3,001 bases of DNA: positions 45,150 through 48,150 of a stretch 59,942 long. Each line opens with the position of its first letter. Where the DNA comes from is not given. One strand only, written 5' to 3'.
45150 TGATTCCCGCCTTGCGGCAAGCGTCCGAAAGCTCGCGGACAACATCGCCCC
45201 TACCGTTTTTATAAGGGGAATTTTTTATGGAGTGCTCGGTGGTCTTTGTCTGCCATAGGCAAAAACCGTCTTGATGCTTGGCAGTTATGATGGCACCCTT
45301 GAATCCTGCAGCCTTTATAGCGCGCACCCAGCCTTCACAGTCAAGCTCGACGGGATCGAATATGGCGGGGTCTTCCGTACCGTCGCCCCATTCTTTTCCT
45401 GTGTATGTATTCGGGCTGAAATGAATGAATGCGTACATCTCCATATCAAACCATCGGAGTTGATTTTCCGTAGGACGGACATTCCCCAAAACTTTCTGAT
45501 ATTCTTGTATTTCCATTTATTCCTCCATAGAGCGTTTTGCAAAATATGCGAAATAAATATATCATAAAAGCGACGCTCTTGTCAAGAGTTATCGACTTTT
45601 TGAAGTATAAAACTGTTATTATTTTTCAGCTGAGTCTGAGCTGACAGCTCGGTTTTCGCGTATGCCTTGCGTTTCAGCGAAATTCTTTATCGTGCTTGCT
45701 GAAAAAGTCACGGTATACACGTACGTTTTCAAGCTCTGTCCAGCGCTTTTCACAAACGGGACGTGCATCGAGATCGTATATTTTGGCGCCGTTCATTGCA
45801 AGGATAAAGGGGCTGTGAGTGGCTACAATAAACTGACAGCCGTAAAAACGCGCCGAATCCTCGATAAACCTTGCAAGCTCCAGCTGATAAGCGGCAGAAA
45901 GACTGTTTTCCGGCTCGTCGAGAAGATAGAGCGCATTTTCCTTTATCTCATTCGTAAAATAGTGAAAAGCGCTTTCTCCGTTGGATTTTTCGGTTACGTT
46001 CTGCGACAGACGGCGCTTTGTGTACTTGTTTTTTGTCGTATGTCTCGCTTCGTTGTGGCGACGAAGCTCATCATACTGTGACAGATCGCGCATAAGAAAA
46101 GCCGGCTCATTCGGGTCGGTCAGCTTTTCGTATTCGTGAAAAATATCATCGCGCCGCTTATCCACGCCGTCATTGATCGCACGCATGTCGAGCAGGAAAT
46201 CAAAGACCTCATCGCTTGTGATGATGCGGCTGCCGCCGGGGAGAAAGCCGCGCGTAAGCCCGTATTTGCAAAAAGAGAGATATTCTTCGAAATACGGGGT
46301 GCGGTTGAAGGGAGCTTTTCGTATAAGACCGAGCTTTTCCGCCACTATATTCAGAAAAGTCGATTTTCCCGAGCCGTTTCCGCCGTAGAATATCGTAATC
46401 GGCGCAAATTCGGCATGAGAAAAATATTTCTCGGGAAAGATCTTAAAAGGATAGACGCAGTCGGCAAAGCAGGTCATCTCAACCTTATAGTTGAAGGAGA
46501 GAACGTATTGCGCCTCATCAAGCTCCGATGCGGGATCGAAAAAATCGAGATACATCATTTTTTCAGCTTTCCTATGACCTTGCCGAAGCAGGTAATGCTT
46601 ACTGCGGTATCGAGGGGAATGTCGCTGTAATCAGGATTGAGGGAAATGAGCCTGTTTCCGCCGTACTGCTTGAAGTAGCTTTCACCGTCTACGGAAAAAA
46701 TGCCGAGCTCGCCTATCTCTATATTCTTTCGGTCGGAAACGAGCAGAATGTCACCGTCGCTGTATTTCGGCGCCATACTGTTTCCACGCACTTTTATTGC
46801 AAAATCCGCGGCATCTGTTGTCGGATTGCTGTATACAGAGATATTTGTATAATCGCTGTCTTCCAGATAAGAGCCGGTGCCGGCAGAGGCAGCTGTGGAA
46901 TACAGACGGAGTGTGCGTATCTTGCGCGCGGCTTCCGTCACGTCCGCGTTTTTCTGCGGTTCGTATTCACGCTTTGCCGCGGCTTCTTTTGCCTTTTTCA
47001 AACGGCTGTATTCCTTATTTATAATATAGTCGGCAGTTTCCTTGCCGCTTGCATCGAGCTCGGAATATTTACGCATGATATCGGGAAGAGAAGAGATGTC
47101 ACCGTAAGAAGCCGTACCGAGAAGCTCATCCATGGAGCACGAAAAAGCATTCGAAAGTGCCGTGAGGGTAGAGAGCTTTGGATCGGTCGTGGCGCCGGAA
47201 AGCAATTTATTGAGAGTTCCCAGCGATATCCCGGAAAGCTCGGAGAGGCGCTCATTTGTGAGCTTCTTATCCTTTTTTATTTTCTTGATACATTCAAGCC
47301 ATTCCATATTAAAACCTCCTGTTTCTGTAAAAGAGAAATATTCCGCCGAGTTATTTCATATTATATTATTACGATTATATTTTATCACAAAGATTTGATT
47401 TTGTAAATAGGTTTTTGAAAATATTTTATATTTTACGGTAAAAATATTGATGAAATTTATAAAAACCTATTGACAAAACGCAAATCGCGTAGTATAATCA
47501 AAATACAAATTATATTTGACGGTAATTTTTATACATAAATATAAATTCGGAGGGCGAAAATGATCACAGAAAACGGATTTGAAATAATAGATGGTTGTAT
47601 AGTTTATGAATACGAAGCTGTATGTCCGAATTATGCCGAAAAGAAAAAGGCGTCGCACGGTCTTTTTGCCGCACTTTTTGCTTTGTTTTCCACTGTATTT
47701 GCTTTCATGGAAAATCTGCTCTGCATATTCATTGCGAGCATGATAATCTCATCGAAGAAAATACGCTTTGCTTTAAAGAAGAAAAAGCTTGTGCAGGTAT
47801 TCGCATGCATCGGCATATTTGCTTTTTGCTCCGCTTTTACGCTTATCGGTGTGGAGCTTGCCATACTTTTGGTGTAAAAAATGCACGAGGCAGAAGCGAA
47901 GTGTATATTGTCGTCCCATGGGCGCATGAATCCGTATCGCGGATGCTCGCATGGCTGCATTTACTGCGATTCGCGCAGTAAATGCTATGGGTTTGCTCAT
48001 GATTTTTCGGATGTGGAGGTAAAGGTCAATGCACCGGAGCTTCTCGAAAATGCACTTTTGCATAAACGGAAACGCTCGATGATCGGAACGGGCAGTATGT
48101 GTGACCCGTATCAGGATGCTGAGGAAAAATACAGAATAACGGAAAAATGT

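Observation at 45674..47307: Autocleavable XRE-S24 repressor translationally coupled to a minimal ABC-type ATPase: candidate damage- or phage-triggered two-gene module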

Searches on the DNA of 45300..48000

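Call 74: search_rna_families(source=window, start=45300, end=48000, threshold=evalue, max_evalue=0.1)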
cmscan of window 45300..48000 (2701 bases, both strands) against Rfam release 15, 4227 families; matches with E-value up to 0.1: 0.
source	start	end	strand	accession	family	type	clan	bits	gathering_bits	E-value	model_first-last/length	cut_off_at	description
